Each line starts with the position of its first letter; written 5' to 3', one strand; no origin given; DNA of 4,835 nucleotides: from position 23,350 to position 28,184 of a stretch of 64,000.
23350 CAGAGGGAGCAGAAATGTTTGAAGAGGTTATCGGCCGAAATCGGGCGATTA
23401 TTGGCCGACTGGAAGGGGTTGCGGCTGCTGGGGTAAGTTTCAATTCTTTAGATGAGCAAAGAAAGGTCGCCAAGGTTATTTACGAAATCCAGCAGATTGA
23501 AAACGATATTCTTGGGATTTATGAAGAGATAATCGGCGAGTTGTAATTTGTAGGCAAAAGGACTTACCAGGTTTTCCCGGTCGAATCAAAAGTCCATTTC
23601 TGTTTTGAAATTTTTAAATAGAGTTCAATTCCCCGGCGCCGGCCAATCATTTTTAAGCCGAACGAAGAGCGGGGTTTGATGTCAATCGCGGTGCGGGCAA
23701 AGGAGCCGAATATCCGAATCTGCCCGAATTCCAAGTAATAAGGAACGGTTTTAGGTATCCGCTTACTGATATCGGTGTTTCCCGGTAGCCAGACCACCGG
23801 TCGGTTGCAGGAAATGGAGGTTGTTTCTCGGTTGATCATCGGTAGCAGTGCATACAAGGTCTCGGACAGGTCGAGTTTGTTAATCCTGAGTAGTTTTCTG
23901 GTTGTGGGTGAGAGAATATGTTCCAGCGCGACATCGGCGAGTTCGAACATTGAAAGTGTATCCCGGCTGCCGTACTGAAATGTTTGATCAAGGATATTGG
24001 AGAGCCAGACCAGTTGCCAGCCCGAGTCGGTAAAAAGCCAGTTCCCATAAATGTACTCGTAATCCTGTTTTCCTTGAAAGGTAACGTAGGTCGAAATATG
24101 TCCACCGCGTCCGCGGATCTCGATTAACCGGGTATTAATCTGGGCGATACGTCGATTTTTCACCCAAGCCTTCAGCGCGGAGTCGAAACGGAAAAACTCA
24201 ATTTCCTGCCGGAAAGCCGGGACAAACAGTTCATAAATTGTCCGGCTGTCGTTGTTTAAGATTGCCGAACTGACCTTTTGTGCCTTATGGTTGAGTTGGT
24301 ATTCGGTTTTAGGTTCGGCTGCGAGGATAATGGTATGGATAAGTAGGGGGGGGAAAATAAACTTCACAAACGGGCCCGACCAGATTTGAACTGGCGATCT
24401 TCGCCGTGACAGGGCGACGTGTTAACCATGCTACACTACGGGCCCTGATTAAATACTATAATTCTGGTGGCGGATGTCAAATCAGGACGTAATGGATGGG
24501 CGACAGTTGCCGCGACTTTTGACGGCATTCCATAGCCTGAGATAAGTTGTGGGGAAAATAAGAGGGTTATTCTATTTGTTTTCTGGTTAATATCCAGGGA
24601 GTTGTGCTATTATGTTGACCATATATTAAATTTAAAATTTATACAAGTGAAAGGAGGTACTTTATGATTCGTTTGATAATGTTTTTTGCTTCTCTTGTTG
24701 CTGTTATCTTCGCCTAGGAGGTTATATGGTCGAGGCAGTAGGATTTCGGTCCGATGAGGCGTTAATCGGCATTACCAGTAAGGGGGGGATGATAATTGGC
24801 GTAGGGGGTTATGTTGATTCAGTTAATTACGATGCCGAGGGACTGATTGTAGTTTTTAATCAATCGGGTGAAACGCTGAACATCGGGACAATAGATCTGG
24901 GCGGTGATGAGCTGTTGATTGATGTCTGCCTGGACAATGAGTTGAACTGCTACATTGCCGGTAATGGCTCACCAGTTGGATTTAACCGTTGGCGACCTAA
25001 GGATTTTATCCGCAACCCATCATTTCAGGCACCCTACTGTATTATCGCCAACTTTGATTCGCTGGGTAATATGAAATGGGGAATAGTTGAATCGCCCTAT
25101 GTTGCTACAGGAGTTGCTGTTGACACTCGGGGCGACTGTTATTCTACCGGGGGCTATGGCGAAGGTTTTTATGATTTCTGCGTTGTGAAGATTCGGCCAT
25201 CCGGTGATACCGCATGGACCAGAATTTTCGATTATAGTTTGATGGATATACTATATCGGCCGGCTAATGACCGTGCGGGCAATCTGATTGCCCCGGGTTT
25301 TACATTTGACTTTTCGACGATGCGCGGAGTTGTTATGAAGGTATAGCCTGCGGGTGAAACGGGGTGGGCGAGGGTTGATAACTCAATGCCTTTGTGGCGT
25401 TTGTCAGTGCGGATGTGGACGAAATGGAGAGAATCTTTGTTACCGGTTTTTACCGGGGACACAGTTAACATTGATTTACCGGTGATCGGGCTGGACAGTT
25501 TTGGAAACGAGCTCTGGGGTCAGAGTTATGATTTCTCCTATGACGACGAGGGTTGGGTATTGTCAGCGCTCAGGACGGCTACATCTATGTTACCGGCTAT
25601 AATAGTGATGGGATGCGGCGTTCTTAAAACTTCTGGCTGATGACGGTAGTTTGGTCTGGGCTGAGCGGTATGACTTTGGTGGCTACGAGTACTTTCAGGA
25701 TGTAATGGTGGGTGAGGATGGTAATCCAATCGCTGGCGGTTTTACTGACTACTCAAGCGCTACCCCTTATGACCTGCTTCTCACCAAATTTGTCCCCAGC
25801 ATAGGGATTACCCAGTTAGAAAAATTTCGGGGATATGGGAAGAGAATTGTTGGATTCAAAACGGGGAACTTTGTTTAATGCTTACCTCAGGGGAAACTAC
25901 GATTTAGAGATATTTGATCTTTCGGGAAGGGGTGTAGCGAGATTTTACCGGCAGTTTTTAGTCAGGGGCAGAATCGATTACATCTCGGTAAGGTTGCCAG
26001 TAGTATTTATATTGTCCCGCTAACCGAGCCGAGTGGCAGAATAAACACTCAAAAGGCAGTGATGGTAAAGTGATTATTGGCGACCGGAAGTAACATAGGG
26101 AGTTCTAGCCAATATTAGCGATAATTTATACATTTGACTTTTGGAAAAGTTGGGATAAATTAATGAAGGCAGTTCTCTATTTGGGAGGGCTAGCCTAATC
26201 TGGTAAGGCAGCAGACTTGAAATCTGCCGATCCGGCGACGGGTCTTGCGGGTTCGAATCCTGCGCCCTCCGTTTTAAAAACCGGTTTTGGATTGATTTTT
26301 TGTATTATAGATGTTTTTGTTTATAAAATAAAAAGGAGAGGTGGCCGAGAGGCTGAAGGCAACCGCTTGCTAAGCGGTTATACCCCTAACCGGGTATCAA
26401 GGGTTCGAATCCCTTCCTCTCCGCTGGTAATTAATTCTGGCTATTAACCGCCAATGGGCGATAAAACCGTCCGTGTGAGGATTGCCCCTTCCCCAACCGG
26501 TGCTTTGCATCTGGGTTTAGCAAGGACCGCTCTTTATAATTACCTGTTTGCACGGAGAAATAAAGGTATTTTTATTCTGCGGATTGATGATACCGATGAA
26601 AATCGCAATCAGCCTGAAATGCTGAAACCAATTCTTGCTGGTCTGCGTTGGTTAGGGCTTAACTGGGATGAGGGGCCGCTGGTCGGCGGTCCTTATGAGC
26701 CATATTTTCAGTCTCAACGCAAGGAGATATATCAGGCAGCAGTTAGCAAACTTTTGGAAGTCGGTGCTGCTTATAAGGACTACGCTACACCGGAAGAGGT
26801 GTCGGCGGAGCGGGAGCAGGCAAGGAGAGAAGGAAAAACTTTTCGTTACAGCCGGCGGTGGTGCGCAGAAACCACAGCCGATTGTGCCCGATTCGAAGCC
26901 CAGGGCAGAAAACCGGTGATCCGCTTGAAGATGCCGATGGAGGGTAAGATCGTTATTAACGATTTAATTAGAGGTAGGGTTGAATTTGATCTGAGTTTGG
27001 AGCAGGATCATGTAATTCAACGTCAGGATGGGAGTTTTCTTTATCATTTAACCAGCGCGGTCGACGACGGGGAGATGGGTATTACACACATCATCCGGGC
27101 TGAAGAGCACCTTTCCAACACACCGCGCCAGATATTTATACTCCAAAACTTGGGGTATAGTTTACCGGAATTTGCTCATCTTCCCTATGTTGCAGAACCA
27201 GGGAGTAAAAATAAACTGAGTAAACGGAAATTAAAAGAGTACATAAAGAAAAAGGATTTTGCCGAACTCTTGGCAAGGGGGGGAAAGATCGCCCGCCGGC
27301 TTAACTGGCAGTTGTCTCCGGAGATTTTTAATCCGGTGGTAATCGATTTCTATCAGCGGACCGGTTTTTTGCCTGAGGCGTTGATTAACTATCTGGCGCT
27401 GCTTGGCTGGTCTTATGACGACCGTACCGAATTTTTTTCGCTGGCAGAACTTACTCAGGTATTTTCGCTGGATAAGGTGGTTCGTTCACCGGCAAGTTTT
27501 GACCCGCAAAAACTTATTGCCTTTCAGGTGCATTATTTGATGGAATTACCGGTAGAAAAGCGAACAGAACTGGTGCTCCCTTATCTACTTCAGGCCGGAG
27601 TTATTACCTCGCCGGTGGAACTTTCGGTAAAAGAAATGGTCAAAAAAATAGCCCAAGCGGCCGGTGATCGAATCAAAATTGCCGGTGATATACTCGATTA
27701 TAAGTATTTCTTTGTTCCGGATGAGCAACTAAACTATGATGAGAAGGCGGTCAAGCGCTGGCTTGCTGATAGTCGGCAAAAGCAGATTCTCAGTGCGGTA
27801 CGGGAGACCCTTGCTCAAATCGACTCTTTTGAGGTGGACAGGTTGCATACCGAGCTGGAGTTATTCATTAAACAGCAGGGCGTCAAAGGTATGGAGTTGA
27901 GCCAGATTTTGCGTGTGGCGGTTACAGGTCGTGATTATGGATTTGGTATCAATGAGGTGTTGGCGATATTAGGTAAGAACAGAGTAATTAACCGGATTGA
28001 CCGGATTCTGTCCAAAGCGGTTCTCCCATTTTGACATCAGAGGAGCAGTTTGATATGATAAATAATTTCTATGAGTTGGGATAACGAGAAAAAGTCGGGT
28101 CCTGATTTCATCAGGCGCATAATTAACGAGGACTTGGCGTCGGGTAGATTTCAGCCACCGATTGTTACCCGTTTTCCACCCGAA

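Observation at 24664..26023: T9SS-type SBBP-repeat gene interrupted by in-frame TAG codons and multiple frameshifts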

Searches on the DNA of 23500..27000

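Call 31: search_rna_families(source=window, start=23500, end=27000, threshold=evalue, max_evalue=1)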
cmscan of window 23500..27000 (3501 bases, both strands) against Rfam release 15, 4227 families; matches with E-value up to 1: 6.
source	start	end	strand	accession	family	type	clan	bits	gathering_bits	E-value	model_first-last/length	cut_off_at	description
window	24371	24445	-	RF00005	tRNA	Gene; tRNA;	CL00001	66.3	29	1.8e-13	1-71/71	no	tRNA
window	26335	26423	+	RF00005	tRNA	Gene; tRNA;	CL00001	59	29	1.8e-11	1-71/71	no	tRNA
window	26184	26271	+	RF00005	tRNA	Gene; tRNA;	CL00001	57.7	29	4.3e-11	1-71/71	no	tRNA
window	26370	26423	-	RF04351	Plastid-psbl-rps4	Cis-reg;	-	49.2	68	9.8e-09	1-53/53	no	Plastid-psbl-rps4 3UTR RNA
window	26195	26271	-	RF04351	Plastid-psbl-rps4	Cis-reg;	-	20.5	68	0.59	1-53/53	no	Plastid-psbl-rps4 3UTR RNA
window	26455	26524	+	RF01151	snoU82P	Gene; snRNA; snoRNA; CD-box;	-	15.9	42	0.82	1-55/55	no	Small nucleolar RNA U82P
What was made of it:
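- No Rfam family other than tRNAs is found in 23500-27000 (call 31).
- Tried and rejected: An Rfam scan for a hidden RNA gene in the interval found only the tRNAs (call 31).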

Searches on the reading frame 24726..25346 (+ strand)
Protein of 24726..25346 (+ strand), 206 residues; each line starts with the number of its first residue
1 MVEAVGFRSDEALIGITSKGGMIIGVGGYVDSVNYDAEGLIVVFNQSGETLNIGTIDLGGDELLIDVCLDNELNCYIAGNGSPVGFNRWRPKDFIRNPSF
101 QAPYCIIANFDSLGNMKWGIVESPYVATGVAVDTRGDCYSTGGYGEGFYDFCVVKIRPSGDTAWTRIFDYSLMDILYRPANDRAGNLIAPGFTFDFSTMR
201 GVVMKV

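Call 7: search_protein_families(library=pfam, max_evalue=1, proteins=[window:24726-25343:+])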
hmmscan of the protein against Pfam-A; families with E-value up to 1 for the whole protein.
window:24726-25343:+ (206 aa): 0 families
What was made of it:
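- The fragment gets no Pfam hit (call 7).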

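Call 14: find_encoding_contigs(protein=window:24726-25346:+, flank=3000, max_places=6)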
Protein window:24726-25346:+ (206 aa): 7 contigs read that carry it; 3 places shown.
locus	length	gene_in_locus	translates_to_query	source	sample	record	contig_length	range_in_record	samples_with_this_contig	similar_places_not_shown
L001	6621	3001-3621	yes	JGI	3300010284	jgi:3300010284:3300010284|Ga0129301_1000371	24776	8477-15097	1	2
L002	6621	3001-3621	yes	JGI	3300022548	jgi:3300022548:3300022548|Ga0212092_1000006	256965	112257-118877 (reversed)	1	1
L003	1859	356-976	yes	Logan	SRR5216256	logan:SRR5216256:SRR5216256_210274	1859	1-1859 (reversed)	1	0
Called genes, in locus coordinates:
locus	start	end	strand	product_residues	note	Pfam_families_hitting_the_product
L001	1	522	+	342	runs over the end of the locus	PF13489:Methyltransf_23, PF01209:Ubie_methyltran, PF05175:MTS (weak), PF07021:MetW (weak), PF08241:Methyltransf_11, PF08242:Methyltransf_12, PF13649:Methyltransf_25, PF13847:Methyltransf_31, +4 more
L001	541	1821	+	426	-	-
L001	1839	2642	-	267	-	-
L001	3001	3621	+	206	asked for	-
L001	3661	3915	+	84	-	-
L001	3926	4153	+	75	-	-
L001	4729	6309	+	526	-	PF00749:tRNA-synt_1c, PF19269:Anticodon_2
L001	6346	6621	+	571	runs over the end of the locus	PF00749:tRNA-synt_1c, PF03950:tRNA-synt_1c_C, PF20974:tRNA-synt_1c_C2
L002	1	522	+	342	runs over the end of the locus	PF13489:Methyltransf_23, PF01209:Ubie_methyltran, PF05175:MTS (weak), PF07021:MetW (weak), PF08241:Methyltransf_11, PF08242:Methyltransf_12, PF13649:Methyltransf_25, PF13847:Methyltransf_31, +4 more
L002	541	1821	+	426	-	-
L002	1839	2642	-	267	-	-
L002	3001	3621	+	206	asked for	-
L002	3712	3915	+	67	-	-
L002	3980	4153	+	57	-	-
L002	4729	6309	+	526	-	PF00749:tRNA-synt_1c, PF19269:Anticodon_2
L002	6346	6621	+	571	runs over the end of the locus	PF00749:tRNA-synt_1c, PF03950:tRNA-synt_1c_C, PF20974:tRNA-synt_1c_C2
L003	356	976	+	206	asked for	-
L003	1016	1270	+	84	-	-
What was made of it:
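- Gene callers predict the 206-aa ORF in every assembly (call 14).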

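Call 30: list_cluster_members(proteins=[window:24726-25346:+, window:26454-28034:+])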
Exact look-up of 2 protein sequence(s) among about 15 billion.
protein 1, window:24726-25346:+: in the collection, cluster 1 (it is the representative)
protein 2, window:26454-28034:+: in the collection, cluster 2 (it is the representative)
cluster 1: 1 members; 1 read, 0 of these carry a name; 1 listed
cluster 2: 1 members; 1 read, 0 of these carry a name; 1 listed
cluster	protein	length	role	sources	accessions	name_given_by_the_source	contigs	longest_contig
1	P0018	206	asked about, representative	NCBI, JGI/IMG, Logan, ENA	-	-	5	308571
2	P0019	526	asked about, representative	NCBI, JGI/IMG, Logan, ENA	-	-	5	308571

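Call 35: find_related_loci(query=window:24753-25343:+, collection=metagenome_contigs, flank=4000)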
Query seq(197 aa) (197 aa) in metagenome_contigs; peptide patterns used: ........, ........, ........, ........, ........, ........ (x = any residue, [..] = any of these).
122 stretches matched a pattern, but none encodes a relative of the query by tblastn (E <= 1e-3).
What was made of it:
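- Tried and rejected: A metagenome_contigs scan with the window's own 197-aa stretch found nothing (call 35).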

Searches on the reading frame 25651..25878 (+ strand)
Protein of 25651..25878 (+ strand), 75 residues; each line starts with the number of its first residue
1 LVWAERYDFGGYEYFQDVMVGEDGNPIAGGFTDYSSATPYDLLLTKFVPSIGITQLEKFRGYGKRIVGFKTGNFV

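Call 7: search_protein_families(library=pfam, max_evalue=1, proteins=[window:25651-25878:+])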
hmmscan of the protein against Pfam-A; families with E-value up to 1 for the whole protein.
window:25651-25878:+ (75 aa): 1 family
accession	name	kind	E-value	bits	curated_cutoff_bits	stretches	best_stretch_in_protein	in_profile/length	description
PF03355.19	Pox_TAP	-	0.26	11.3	25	1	33-71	190-228/260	Viral Trans-Activator Protein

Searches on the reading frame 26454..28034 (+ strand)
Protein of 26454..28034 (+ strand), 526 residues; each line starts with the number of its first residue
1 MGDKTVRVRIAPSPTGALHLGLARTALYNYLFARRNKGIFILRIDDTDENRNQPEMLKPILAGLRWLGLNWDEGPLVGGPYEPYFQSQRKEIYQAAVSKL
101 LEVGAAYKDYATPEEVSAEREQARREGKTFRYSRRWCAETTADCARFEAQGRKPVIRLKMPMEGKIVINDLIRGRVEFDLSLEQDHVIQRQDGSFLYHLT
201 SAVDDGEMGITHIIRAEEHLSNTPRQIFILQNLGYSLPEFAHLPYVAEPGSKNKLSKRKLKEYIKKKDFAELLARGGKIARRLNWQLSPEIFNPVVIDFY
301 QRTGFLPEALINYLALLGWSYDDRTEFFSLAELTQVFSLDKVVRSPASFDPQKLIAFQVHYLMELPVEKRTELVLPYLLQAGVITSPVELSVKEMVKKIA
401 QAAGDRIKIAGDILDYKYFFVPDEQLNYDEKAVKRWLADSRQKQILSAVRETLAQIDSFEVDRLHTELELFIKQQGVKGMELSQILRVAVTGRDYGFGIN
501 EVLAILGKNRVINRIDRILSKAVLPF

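Call 32: search_protein_families(library=pfam, max_evalue=0.001, proteins=[window:26454-28034:+])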
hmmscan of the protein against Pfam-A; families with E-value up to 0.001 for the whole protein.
window:26454-28034:+ (526 aa): 2 families
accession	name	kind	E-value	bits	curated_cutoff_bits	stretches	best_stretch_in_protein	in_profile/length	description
PF00749.27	tRNA-synt_1c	-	3e-89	299.5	23.4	2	6-269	2-258/314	tRNA synthetases class I (E and Q), catalytic domain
PF19269.4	Anticodon_2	-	3.5e-26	92.7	23.6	1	372-518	4-140/141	Anticodon binding domain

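Call 50: find_homologous_proteins(query=window:26454-28034:+, max_evalue=1e-50)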
Query window:26454-28034:+ (526 aa): 7998 proteins with E <= 1e-50 among 8000 candidates; the best 120 are listed.
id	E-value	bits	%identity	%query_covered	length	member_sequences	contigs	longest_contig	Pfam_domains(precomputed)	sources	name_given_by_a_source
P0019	0.0e+0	1181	100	100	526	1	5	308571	PF19269.5,PF00749.28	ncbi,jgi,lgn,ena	-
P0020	6.8e-261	884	77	96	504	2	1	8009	PF19269.5,PF00749.28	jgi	jgi:glutamyl-tRNA synthetase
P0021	6.5e-259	878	74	99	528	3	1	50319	PF19269.5,PF00749.28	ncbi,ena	-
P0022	3.6e-258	875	74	99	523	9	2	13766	PF19269.5,PF00749.28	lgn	-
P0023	3.1e-257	872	72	99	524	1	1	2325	PF19269.5,PF00749.28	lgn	-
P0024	1.2e-254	864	71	100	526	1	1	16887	PF19269.5,PF00749.28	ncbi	ncbi:MAG: glutamate--tRNA ligase [bacterium]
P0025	1.9e-253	860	72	99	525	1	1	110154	PF19269.5,PF00749.28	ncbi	-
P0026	4.0e-252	855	72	98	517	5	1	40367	PF19269.5,PF00749.28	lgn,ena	-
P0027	2.1e-249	846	70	99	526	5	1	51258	PF19269.5,PF00749.28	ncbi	ncbi:MAG: glutamate--tRNA ligase [candidate division WOR-3 bacterium]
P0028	5.1e-247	839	70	99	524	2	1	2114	PF19269.5,PF00749.28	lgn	-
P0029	1.9e-237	807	68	99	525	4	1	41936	PF19269.5,PF00749.28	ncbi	-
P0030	5.4e-237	806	67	99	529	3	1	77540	PF19269.5,PF00749.28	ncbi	-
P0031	1.9e-236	804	68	99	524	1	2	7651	PF19269.5,PF00749.28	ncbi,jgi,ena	-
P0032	2.8e-235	800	68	99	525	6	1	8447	PF19269.5,PF00749.28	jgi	-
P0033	3.3e-234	796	68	99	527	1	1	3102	PF19269.5,PF00749.28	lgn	-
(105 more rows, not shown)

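Call 51: find_encoding_contigs(protein=P0021, flank=6000, max_places=2)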
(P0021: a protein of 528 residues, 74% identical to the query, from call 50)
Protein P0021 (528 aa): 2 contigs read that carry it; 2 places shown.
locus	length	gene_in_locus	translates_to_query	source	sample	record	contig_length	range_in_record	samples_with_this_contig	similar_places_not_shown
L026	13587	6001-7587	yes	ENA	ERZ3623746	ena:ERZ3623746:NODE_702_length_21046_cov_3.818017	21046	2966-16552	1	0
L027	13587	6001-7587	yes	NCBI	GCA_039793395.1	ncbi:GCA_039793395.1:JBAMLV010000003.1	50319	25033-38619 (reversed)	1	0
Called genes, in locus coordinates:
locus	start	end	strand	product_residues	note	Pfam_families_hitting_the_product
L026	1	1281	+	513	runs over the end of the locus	PF14052:Caps_assemb_Wzi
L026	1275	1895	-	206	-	PF01300:Sua5_yciO_yrdC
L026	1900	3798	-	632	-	PF27167:HTH_GRAD, PF03449:GreA_GreB_N, PF01272:GreA_GreB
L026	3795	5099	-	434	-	PF00801:PKD (weak), PF18911:PKD_4 (weak)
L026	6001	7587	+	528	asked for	PF00749:tRNA-synt_1c, PF19269:Anticodon_2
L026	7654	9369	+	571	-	PF00749:tRNA-synt_1c, PF03950:tRNA-synt_1c_C, PF20974:tRNA-synt_1c_C2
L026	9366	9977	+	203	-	-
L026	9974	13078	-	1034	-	PF00873:ACR_tran, PF03176:MMPL (faint)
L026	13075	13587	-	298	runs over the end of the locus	PF00364:Biotin_lipoyl (faint), PF25954:Beta-barrel_RND_2, PF25967:RND-MFP_C, PF25975:CzcB_C (weak), PF25989:YknX_C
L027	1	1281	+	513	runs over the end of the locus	PF14052:Caps_assemb_Wzi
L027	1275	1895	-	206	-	PF01300:Sua5_yciO_yrdC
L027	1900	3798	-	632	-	PF27167:HTH_GRAD, PF03449:GreA_GreB_N, PF01272:GreA_GreB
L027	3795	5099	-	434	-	PF00801:PKD (weak), PF18911:PKD_4 (weak)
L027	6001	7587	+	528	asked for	PF00749:tRNA-synt_1c, PF19269:Anticodon_2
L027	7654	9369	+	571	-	PF00749:tRNA-synt_1c, PF03950:tRNA-synt_1c_C, PF20974:tRNA-synt_1c_C2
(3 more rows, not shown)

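Call 52: find_encoding_contigs(protein=P0020, flank=6000, max_places=2)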
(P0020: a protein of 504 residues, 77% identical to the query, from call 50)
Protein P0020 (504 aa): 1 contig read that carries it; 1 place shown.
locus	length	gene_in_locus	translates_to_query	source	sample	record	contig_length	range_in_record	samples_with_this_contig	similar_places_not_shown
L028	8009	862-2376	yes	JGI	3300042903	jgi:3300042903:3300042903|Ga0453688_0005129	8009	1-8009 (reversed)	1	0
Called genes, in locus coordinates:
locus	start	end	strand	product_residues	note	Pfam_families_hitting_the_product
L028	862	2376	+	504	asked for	PF00749:tRNA-synt_1c, PF19269:Anticodon_2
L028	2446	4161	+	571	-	PF00749:tRNA-synt_1c, PF03950:tRNA-synt_1c_C, PF20974:tRNA-synt_1c_C2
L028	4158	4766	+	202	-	-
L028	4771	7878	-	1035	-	PF00873:ACR_tran, PF03176:MMPL (weak)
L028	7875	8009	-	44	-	?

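Call 53: find_encoding_contigs(protein=P0025, flank=6000, max_places=2)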
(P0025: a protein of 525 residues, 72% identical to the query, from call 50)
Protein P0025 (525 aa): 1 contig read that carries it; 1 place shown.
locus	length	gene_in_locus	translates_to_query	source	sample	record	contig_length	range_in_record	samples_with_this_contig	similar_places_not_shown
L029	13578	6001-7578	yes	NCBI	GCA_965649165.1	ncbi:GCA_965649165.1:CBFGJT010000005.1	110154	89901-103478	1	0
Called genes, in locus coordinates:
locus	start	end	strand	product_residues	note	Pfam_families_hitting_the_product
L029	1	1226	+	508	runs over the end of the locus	PF14052:Caps_assemb_Wzi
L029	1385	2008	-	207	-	PF01300:Sua5_yciO_yrdC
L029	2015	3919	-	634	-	PF27167:HTH_GRAD, PF03449:GreA_GreB_N, PF01272:GreA_GreB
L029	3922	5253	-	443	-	PF00801:PKD, PF18911:PKD_4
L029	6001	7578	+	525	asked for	PF00749:tRNA-synt_1c, PF19269:Anticodon_2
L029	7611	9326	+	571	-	PF00749:tRNA-synt_1c, PF03950:tRNA-synt_1c_C, PF20974:tRNA-synt_1c_C2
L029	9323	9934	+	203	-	-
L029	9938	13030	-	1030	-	PF00873:ACR_tran, PF03176:MMPL (weak)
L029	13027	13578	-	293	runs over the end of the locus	PF25919:BSH_CusB (faint), PF25954:Beta-barrel_RND_2, PF25975:CzcB_C (weak), PF25989:YknX_C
